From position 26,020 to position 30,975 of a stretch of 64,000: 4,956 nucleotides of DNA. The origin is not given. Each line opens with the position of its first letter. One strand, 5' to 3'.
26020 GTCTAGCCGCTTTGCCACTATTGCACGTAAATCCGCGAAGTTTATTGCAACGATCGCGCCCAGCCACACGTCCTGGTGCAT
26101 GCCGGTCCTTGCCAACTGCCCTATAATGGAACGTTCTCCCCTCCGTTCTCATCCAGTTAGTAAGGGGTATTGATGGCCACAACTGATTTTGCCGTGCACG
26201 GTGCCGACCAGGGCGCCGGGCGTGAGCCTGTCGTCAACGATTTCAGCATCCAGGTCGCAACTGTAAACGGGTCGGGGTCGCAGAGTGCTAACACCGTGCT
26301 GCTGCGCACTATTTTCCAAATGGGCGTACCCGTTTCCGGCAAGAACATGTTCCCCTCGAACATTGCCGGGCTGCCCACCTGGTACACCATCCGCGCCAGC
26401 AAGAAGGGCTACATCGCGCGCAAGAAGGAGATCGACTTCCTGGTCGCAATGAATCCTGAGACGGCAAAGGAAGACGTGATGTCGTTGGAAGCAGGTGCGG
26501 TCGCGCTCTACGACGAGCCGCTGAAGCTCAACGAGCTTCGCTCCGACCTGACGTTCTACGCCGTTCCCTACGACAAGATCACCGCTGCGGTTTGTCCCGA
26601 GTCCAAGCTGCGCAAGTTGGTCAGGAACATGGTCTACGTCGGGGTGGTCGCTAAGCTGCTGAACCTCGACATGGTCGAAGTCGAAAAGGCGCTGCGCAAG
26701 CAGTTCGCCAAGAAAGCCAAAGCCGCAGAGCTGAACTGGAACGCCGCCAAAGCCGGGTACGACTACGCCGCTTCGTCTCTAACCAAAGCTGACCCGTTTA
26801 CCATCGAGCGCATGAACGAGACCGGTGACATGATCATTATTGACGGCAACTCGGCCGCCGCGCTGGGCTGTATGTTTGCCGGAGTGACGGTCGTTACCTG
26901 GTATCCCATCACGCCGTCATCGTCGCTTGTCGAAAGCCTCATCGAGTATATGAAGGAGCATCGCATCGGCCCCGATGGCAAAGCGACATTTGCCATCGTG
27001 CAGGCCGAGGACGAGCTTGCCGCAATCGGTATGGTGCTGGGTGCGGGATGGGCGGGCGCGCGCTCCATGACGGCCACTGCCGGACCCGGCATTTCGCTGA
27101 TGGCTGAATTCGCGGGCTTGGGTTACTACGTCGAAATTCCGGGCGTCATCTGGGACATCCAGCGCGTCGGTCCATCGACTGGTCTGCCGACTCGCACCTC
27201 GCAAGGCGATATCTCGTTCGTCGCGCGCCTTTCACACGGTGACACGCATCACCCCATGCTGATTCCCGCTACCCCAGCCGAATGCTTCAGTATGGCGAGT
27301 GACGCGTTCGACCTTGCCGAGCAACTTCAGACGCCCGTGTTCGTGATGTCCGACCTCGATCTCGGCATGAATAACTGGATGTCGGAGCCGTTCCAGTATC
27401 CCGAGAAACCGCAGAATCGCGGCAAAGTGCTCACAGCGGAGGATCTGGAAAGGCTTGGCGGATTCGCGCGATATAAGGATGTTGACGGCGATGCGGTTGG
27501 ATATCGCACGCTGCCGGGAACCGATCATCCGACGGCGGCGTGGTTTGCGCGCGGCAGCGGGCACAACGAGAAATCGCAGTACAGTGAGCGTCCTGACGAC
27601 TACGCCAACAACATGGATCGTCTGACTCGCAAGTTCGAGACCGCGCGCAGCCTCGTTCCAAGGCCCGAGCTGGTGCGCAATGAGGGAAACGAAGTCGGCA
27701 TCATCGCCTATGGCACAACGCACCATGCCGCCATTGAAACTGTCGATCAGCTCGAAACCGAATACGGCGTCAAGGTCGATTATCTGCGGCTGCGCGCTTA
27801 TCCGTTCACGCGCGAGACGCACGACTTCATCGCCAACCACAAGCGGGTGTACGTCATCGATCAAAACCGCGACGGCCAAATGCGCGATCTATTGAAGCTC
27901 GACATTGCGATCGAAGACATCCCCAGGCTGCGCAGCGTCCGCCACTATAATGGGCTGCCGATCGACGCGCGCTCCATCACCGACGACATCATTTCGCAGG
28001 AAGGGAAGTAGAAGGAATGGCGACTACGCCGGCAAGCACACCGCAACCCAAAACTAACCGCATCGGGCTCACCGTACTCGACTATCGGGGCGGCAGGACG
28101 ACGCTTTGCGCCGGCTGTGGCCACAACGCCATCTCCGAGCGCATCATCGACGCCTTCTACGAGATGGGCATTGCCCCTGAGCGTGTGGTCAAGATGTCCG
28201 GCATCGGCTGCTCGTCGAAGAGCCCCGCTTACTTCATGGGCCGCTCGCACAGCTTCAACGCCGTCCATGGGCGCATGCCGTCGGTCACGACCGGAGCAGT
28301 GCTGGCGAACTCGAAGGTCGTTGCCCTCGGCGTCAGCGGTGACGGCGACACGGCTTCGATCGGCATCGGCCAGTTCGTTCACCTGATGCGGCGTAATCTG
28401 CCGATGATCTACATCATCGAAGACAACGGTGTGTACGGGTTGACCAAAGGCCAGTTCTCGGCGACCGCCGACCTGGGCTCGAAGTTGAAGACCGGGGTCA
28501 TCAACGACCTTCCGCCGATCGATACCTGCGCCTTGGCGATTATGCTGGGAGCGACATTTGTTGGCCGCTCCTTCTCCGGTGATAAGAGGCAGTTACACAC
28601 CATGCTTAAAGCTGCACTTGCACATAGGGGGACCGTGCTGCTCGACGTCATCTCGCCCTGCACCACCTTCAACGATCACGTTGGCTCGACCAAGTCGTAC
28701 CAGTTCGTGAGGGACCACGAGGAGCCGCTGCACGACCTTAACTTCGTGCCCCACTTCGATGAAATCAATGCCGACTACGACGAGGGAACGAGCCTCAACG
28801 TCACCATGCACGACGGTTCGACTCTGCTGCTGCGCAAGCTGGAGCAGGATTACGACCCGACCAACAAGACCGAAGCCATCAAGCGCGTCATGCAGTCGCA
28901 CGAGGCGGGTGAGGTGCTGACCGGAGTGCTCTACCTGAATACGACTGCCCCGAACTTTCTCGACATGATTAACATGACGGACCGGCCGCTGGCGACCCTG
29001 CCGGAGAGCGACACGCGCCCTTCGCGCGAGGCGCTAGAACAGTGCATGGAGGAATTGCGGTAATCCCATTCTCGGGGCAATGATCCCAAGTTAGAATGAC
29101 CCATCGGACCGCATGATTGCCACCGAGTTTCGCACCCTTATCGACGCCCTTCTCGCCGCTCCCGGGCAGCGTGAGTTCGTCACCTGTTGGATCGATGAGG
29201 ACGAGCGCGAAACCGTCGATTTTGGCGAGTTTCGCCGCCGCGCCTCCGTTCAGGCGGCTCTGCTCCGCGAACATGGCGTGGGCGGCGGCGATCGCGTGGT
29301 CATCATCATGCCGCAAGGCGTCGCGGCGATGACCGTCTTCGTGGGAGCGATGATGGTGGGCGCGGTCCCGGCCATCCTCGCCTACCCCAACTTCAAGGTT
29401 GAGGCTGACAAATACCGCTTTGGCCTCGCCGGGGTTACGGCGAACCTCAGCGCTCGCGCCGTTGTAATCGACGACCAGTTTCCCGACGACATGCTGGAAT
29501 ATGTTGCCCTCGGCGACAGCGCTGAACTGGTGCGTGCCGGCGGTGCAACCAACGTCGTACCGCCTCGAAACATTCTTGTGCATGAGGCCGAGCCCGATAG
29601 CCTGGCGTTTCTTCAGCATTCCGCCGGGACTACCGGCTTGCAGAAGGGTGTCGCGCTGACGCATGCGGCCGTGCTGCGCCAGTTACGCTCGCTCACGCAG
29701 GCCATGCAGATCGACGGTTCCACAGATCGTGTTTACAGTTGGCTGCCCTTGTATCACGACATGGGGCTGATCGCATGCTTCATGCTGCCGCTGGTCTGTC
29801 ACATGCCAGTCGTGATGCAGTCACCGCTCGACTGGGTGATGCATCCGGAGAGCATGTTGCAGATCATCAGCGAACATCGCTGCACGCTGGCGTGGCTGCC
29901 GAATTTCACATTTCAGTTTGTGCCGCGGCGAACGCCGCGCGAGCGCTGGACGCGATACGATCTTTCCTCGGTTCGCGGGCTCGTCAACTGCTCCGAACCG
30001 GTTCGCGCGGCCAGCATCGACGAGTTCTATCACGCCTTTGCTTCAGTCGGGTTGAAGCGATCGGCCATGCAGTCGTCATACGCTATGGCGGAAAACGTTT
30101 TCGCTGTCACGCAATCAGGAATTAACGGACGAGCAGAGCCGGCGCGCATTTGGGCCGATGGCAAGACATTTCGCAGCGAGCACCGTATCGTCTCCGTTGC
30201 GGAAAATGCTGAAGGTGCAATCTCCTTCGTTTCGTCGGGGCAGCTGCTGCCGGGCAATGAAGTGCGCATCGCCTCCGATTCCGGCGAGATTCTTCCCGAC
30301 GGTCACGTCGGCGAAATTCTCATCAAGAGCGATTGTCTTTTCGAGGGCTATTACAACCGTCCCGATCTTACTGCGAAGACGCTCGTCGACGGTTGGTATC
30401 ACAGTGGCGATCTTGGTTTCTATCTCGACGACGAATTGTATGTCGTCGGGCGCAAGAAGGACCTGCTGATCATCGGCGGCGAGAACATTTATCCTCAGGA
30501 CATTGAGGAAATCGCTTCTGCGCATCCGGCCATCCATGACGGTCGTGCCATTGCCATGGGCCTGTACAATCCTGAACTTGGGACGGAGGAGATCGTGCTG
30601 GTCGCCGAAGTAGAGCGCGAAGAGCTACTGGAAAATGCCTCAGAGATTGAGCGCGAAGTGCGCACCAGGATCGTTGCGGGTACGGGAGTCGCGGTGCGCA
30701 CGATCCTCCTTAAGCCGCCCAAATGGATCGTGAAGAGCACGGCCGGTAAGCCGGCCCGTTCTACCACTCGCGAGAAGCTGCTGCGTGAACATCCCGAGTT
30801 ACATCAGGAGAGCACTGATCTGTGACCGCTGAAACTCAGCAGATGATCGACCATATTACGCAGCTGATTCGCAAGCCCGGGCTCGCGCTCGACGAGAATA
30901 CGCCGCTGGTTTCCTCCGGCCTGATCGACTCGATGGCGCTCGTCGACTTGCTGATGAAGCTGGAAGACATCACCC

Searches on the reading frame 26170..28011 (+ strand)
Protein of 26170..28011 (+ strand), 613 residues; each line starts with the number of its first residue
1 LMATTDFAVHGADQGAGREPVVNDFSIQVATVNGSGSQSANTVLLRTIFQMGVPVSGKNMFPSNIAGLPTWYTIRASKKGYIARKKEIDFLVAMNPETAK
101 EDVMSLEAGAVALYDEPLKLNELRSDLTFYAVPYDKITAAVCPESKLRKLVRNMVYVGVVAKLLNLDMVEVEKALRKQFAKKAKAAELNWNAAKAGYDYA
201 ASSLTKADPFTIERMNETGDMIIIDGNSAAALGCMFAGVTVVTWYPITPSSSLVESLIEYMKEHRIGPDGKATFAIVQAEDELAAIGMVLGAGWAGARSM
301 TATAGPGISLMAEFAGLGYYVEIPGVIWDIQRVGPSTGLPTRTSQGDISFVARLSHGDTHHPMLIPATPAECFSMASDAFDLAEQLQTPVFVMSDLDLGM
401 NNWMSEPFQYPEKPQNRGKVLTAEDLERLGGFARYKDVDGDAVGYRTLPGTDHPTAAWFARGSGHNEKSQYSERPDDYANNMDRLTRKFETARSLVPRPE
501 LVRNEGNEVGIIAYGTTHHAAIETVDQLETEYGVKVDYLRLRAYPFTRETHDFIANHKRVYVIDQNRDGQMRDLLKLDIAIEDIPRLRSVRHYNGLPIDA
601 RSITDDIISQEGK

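Call 79: search_protein_families(library=ncbifam, proteins=[window:26170-28011:+], max_evalue=1e-10)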
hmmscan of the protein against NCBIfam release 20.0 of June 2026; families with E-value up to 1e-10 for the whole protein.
window:26170-28011:+ (613 aa): 11 families
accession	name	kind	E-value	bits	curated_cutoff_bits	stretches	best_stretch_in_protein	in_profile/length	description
TIGR03710.1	OAFO_sf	subfamily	1.2e-174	582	482.75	1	24-607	1-561/561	2-oxoacid:acceptor oxidoreductase subunit alpha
NF041170.1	Oxoac_fdxalpha_Archa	equivalog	1.8e-89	300.8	800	1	127-605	140-617/636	2-oxoacid:ferredoxin oxidoreductase subunit alpha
NF006412.0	PRK08659.1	equivalog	2.4e-68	231.1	411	1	221-608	5-374/378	2-oxoacid:acceptor oxidoreductase subunit alpha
NF007206.0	PRK09627.1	equivalog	2.1e-53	181.6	579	1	222-607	4-372/375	2-oxoglutarate synthase subunit alpha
NF005507.0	PRK07119.1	subfamily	2.1e-45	155.1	399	1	221-416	4-188/352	3-methyl-2-oxobutanoate dehydrogenase subunit VorB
NF040682.1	PorA_Arch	equivalog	7.2e-18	64.7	550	1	221-314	3-90/387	pyruvate synthase subunit PorA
TIGR03336.1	IOR_alpha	equivalog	7.7e-18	64.1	650.9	1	226-392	7-159/595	indolepyruvate ferredoxin oxidoreductase subunit alpha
NF045764.1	PhenlGlyoxDHPadG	equivalog_domain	2.9e-17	62.3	700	1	221-313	2-88/398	NADH-dependent phenylglyoxylate dehydrogenase subunit alpha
NF007201.0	PRK09622.1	equivalog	3e-17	62.6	590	1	219-397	8-174/405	2-oxoacid:ferredoxin oxidoreductase subunit alpha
NF006232.0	PRK08366.1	equivalog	1.1e-14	53.9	646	1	223-334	9-114/394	2-ketoisovalerate ferredoxin oxidoreductase subunit alpha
NF006233.0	PRK08367.1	equivalog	4.5e-11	42.3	625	0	223-317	6-94/394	pyruvate ferredoxin oxidoreductase subunit alpha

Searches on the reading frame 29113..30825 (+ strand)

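Call 79: search_protein_families(library=ncbifam, proteins=[window:29113-30825:+], max_evalue=1e-10)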
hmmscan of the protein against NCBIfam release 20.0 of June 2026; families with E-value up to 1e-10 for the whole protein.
window:29113-30825:+ (570 aa): 94 families (the best 25 are shown)
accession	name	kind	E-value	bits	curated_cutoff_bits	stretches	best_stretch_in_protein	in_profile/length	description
NF006624.1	PRK09192.1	subfamily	5.5e-102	342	600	1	4-559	13-563/567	fatty acyl-AMP ligase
NF005850.0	PRK07768.1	subfamily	2.5e-96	323.1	572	1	20-556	17-543/545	long-chain-fatty-acid--CoA ligase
NF009124.0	PRK12476.1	subfamily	4.7e-75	252.9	922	1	35-559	69-607/612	fatty acyl-AMP ligase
NF004282.0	PRK05691.1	subfamily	1.7e-71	240.1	4090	1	28-556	34-558/4334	non-ribosomal peptide synthase/polyketide synthase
NF038339.3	FAAL_FadD32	equivalog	2.8e-71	240.5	975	1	32-554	50-606/625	long-chain-fatty-acid--AMP ligase FadD32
NF004509.1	PRK05850.1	subfamily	4.7e-71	239.8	775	1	32-557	35-569/578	fatty-acid--AMP ligase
NF040633.1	FadD32_Coryne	exception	1.1e-68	232.1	875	1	46-554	72-610/614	FadD32-like long-chain-fatty-acid--AMP ligase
NF004510.0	PRK05851.1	equivalog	1.5e-63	214.8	621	1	31-556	28-520/525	long-chain-fatty acid--ACP ligase MbtM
NF038337.1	FAAL_FadD21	exception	5e-61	206.9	1100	1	32-558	36-571/579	fatty-acid--AMP ligase FAAL21/FadD21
NF038338.1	FAAL_FadD28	exception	1.9e-54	185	1100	1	33-556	37-570/580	fatty-acid--AMP ligase FAAL28/FadD28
NF004837.0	PRK06187.1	subfamily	5.9e-51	173.3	476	1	13-520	13-490/531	long-chain-fatty-acid--CoA ligase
NF005702.0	PRK07514.1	subfamily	1.4e-40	139.1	558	1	20-520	15-468/506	malonyl-CoA synthase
NF004114.0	PRK05605.1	equivalog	9.5e-40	136.5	766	1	379-557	397-570/575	long-chain-fatty-acid--CoA ligase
NF052269.1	Staph_lig_FadD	equivalog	8.3e-39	133.2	650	1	375-520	319-461/499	long-chain-fatty-acid--CoA ligase FadD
TIGR01923.1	menE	equivalog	2e-37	129.1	330.15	1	373-478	277-378/442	o-succinylbenzoate--CoA ligase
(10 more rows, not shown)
